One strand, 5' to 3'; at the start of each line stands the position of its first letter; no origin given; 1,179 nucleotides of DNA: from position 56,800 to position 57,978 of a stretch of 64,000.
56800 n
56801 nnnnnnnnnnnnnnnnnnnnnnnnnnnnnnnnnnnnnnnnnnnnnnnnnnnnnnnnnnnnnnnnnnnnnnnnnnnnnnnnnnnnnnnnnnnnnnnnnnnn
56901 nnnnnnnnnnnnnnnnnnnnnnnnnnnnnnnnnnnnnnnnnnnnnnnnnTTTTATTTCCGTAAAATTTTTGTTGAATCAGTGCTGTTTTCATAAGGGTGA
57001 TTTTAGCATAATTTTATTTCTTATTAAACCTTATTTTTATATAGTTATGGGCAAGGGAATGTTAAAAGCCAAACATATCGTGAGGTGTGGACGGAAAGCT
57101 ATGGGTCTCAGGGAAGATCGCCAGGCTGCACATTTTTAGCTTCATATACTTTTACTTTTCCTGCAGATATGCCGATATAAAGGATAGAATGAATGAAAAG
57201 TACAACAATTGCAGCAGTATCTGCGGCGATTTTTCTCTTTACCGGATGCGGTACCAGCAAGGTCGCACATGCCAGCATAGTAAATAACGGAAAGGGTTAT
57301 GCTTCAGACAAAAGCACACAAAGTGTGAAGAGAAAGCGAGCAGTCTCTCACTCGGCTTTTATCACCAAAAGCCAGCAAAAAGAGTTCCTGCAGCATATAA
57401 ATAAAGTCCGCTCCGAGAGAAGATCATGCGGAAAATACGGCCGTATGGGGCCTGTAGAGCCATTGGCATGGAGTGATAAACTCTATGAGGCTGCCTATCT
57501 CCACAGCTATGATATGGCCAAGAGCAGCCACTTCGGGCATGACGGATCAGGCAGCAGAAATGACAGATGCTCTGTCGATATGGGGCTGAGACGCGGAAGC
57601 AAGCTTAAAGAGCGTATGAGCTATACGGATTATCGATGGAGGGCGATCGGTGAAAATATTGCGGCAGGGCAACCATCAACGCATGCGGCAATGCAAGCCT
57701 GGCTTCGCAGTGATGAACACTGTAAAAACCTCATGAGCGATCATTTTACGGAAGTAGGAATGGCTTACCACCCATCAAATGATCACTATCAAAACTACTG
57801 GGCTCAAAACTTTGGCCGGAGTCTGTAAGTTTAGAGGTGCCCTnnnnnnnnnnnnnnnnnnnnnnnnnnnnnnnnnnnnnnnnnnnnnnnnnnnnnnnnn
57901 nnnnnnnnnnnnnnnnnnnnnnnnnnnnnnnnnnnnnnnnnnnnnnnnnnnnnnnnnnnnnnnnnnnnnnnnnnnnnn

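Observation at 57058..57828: c-di-GMP-I (GEMM) riboswitch controlling a CAP-domain lipoprotein inserted between aguA and aguB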

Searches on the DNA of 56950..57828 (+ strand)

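Call 8: search_rna_families(source=window, start=56950, end=57250, threshold=evalue, max_evalue=10, show_alignments=4)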
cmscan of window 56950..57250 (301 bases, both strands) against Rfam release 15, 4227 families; matches with E-value up to 10: 2.
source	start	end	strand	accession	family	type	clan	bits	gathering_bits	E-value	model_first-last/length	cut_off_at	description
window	57059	57134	+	RF03167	c-di-GMP-I-GGC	Cis-reg; riboswitch;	CL00126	60.2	59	5e-14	1-80/80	no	c-di-GMP-I-GGC riboswitch aptamer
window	57132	57182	-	RF02488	GlsR25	Gene; snRNA; snoRNA; HACA-box;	-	13.6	100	3.3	1-146/146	no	Small nucleolar RNA GlsR25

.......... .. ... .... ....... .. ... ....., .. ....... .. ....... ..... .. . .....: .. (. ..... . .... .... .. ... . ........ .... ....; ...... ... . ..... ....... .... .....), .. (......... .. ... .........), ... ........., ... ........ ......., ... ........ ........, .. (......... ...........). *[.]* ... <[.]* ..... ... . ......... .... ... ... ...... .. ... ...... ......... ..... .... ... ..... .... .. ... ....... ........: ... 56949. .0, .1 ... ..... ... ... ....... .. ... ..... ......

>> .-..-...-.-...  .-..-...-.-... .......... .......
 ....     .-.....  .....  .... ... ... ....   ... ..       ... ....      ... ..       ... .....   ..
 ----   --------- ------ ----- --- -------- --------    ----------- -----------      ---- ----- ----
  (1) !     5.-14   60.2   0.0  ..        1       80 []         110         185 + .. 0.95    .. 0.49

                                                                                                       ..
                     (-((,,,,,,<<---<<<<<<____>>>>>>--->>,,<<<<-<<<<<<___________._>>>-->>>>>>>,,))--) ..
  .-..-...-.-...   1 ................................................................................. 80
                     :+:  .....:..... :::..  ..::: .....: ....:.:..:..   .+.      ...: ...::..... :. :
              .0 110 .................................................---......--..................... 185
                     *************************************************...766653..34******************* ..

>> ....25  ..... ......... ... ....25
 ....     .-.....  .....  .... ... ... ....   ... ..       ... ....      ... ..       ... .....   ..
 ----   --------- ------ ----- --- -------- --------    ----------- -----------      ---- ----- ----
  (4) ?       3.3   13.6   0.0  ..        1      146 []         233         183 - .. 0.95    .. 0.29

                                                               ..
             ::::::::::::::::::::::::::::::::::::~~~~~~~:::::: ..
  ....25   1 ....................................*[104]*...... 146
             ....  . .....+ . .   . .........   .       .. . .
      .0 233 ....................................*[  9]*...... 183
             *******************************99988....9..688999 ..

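Call 26: search_rna_families(sources=[L081, L082, L083, L084, L085, L086, L087, L088, L089, L090, L091, L092], threshold=gathering, show_alignments=0)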
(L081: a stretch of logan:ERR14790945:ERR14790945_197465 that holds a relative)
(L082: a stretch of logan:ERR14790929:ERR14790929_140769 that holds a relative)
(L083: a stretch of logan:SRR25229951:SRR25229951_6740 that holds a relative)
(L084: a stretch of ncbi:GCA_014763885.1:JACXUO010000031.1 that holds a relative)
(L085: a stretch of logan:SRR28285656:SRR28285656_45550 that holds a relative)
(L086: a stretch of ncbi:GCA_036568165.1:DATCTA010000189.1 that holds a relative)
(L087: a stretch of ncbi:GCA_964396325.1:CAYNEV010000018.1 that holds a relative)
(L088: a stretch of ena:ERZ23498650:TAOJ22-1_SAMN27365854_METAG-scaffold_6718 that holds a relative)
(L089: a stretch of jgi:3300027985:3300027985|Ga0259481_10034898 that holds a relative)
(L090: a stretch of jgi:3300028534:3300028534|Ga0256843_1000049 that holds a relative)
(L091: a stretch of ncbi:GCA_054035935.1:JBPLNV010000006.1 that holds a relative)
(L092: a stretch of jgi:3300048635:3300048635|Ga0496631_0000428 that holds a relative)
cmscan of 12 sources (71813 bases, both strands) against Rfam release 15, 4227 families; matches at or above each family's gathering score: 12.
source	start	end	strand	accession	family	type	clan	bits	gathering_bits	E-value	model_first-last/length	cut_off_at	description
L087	4263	4636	-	RF00023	tmRNA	Gene;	CL00001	143.8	47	2.4e-56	1-374/374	no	transfer-messenger RNA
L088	6237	6611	-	RF00023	tmRNA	Gene;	CL00001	139.8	47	1.2e-54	1-374/374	no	transfer-messenger RNA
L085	6707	6923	-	RF00023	tmRNA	Gene;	CL00001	73.5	47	1.2e-26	144-374/374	5'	transfer-messenger RNA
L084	3863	3941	+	RF03167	c-di-GMP-I-GGC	Cis-reg; riboswitch;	CL00126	67.3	59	1.1e-13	1-80/80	no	c-di-GMP-I-GGC riboswitch aptamer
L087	878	956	+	RF03167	c-di-GMP-I-GGC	Cis-reg; riboswitch;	CL00126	63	59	1.8e-12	1-80/80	no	c-di-GMP-I-GGC riboswitch aptamer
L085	3863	3941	+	RF03167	c-di-GMP-I-GGC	Cis-reg; riboswitch;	CL00126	62.4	59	2.7e-12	1-80/80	no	c-di-GMP-I-GGC riboswitch aptamer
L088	2864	2942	+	RF03167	c-di-GMP-I-GGC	Cis-reg; riboswitch;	CL00126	62.1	59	3.2e-12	1-80/80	no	c-di-GMP-I-GGC riboswitch aptamer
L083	1536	1615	+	RF03167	c-di-GMP-I-GGC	Cis-reg; riboswitch;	CL00126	61.5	59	5.1e-12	1-80/80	no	c-di-GMP-I-GGC riboswitch aptamer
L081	1516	1591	+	RF03167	c-di-GMP-I-GGC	Cis-reg; riboswitch;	CL00126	60.9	59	7.4e-12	1-80/80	no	c-di-GMP-I-GGC riboswitch aptamer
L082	151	226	+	RF03167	c-di-GMP-I-GGC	Cis-reg; riboswitch;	CL00126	60.9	59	7.4e-12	1-80/80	no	c-di-GMP-I-GGC riboswitch aptamer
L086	2867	2945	+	RF03167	c-di-GMP-I-GGC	Cis-reg; riboswitch;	CL00126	60.5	59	9.3e-12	1-80/80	no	c-di-GMP-I-GGC riboswitch aptamer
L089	2594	2673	+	RF01051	c-di-GMP-I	Cis-reg; riboswitch;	CL00126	57.7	35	1.3e-08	1-87/87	no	c-di-GMP-I riboswitch aptamer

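Call 32: search_rna_families(source=L089, start=2500, end=2760, threshold=gathering, show_alignments=2)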
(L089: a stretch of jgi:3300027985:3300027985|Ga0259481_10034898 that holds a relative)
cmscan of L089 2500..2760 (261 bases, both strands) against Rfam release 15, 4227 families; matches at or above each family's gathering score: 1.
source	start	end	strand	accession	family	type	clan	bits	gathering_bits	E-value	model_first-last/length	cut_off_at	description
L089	2594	2673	+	RF01051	c-di-GMP-I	Cis-reg; riboswitch;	CL00126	57.7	35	4.8e-11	1-87/87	no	c-di-GMP-I riboswitch aptamer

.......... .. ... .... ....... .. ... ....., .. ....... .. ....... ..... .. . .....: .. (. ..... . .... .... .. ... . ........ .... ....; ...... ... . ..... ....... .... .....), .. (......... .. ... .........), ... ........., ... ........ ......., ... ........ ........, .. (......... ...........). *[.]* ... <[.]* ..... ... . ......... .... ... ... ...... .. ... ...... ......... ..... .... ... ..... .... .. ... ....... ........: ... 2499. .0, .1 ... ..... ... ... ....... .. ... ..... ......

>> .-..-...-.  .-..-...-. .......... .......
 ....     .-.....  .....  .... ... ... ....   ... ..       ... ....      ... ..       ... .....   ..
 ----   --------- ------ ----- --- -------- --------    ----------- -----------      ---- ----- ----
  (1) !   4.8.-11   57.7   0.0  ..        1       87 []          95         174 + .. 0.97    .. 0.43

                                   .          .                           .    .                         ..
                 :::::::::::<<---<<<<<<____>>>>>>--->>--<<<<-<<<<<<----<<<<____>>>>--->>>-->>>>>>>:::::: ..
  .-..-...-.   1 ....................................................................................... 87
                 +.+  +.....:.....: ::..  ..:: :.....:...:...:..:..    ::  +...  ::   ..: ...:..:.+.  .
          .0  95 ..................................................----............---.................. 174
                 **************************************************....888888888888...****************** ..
